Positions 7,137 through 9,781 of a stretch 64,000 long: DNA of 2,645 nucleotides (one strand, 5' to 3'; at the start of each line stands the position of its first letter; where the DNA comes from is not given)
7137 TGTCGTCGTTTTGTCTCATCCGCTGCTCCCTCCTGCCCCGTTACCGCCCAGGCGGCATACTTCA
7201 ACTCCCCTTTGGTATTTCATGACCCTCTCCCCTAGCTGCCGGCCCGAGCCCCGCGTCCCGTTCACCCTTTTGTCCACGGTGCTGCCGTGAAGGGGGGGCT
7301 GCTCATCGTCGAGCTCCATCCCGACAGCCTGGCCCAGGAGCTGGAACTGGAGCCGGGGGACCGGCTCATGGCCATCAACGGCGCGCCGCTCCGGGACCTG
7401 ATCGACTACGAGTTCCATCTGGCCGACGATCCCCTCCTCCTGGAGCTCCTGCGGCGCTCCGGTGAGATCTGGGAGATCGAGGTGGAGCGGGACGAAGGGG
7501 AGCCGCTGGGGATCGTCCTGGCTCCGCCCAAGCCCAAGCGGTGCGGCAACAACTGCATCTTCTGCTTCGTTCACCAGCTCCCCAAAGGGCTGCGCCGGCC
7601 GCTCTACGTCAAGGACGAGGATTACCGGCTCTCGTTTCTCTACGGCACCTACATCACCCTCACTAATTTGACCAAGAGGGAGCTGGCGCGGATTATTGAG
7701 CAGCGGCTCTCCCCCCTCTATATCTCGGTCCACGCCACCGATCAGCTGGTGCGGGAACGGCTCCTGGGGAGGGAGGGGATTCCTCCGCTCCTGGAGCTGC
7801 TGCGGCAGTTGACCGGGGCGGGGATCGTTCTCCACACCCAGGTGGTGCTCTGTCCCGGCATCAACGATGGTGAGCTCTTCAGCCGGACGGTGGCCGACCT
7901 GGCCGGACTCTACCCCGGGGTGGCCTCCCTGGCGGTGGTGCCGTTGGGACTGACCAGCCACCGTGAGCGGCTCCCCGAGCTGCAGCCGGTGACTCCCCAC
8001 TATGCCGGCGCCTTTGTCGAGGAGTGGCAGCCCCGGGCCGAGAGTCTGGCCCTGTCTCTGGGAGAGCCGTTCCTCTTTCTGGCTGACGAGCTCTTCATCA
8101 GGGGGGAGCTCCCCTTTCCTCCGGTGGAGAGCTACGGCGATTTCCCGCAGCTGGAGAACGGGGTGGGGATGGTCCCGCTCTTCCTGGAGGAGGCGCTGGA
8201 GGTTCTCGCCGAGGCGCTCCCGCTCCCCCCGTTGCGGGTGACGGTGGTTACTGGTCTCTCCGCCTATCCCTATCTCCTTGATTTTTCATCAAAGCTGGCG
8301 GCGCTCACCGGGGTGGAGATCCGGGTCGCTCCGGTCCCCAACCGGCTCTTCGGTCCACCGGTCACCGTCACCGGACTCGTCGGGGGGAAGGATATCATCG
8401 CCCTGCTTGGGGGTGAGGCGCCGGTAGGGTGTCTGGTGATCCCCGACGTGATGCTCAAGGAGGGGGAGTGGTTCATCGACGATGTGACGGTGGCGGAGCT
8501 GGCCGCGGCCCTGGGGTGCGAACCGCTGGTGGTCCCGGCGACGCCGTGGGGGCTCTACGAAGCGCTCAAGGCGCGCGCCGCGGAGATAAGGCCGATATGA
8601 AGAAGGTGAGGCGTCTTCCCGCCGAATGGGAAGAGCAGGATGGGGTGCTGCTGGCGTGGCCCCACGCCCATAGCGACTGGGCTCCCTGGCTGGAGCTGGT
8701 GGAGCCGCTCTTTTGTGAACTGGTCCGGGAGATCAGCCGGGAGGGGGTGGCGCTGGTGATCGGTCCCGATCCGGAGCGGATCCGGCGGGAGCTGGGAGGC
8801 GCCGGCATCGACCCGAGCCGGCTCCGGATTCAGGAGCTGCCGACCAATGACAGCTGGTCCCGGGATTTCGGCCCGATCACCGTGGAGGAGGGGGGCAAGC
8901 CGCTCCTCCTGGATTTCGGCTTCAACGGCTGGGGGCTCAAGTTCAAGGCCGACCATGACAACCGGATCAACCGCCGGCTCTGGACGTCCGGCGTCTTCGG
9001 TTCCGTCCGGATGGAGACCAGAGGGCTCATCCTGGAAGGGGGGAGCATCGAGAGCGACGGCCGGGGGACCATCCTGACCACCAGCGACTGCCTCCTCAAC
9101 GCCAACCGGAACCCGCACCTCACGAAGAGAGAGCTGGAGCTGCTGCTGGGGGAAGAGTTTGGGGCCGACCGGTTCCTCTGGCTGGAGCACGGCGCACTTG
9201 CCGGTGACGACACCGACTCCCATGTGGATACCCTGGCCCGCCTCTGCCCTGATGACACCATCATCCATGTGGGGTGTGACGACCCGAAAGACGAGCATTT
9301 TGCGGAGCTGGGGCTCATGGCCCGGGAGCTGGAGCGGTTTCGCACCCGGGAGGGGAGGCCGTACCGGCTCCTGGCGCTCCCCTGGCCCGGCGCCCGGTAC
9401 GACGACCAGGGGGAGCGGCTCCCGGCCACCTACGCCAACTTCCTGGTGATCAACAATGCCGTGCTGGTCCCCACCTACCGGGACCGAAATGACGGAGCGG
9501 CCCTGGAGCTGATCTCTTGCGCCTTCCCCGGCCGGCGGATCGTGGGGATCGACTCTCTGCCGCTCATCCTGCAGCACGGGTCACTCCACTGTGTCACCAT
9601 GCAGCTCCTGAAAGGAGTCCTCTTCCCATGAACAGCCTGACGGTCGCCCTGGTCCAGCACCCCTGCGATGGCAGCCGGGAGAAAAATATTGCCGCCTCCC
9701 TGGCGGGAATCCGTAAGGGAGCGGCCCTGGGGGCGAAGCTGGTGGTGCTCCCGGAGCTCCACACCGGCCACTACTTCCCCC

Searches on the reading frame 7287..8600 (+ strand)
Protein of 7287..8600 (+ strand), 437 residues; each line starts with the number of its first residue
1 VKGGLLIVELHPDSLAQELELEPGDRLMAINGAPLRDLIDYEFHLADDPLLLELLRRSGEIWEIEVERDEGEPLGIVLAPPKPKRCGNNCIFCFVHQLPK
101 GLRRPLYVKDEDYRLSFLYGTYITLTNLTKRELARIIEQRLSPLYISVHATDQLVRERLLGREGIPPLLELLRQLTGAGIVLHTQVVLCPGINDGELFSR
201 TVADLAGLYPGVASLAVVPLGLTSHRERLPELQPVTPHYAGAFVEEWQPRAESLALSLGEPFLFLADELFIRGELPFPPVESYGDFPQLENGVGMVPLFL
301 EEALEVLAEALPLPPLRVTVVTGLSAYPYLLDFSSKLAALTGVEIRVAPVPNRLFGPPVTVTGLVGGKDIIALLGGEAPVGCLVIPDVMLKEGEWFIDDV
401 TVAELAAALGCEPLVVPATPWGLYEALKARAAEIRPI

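Call 107: search_protein_families(library=pfam, proteins=[window:7287-8600:+], max_evalue=0.0001)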
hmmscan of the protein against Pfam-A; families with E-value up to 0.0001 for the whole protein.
window:7287-8600:+ (437 aa): 3 families
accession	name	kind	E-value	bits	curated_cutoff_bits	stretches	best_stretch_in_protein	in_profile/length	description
PF19238.5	Radical_SAM_2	-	1.4e-57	194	26.7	1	69-215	2-151/151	Radical SAM-like domain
PF04459.17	DUF512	-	1.7e-54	184.6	25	1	218-412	1-196/202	Protein of unknown function (DUF512)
PF17820.7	PDZ_6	-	2.5e-07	30.8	27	1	7-56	2-54/54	PDZ domain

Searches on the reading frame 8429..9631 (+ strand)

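Call 107: search_protein_families(library=pfam, proteins=[window:8429-9631:+], max_evalue=0.0001)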
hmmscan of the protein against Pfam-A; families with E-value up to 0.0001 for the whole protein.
window:8429-9631:+ (400 aa): 1 family
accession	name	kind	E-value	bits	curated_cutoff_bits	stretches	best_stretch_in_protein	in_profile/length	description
PF04371.20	PAD_porph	-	8.2e-112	374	25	1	62-393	1-320/321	Porphyromonas-type peptidyl-arginine deiminase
